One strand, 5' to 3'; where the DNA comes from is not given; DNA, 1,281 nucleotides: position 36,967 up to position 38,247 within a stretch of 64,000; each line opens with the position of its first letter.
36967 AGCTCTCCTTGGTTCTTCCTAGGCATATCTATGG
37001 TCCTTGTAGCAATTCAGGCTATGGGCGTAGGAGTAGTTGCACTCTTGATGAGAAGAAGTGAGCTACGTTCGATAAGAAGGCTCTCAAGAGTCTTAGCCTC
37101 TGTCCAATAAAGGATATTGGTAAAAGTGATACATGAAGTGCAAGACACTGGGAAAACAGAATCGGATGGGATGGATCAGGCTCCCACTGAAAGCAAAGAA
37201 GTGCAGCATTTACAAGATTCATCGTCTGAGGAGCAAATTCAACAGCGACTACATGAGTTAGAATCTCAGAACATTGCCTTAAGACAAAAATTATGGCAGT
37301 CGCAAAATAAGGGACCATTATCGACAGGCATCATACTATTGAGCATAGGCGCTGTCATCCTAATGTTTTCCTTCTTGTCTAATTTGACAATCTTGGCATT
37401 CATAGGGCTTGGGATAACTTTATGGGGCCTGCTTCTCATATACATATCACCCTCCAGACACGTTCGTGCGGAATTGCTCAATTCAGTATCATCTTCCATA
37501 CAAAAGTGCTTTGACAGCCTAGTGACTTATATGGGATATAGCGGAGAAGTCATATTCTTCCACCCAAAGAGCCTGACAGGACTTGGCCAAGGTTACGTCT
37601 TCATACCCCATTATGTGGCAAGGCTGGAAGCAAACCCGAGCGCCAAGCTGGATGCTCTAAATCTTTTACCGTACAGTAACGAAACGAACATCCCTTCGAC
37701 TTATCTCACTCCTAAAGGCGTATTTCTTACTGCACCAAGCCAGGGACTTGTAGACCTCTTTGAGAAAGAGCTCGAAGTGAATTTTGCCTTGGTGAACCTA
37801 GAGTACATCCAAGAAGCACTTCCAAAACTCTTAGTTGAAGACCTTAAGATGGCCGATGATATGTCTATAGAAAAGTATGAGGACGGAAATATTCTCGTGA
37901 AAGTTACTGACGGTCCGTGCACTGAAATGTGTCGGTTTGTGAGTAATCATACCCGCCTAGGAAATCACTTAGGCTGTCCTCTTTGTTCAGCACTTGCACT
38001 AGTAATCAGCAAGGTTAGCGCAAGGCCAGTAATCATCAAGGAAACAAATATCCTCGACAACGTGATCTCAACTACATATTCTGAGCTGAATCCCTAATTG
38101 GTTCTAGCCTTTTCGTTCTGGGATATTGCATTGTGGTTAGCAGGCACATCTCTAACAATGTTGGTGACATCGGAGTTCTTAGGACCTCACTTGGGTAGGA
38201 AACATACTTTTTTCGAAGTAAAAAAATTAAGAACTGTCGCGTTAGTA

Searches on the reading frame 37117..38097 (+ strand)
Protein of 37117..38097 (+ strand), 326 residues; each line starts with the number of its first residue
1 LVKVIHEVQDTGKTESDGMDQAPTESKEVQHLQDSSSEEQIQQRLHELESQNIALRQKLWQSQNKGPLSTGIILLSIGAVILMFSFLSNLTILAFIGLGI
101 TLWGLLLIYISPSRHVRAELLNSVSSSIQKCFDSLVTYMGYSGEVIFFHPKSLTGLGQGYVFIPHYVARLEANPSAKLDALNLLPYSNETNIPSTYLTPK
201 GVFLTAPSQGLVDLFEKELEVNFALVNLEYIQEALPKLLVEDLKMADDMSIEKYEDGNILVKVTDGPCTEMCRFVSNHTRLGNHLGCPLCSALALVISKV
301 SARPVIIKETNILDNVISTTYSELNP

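Call 10: search_protein_families(library=ncbifam, proteins=[window:37117-38097:+], max_evalue=10)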
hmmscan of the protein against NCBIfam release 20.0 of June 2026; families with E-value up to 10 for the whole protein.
window:37117-38097:+ (326 aa): 2 families
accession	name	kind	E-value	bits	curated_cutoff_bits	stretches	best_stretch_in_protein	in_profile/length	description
NF033872.1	SidA_fam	subfamily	0.013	14.3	60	1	35-102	272-341/379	T4SS effector SidA family protein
NF010527.0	PRK13922.6-2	equivalog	0.077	12.2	289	1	28-64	55-90/249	rod shape-determining protein MreC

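Call 34: search_protein_families(library=pfam, proteins=[window:37117-38097:+], max_evalue=0.001)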
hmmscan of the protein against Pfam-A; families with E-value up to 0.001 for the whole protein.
window:37117-38097:+ (326 aa): 0 families
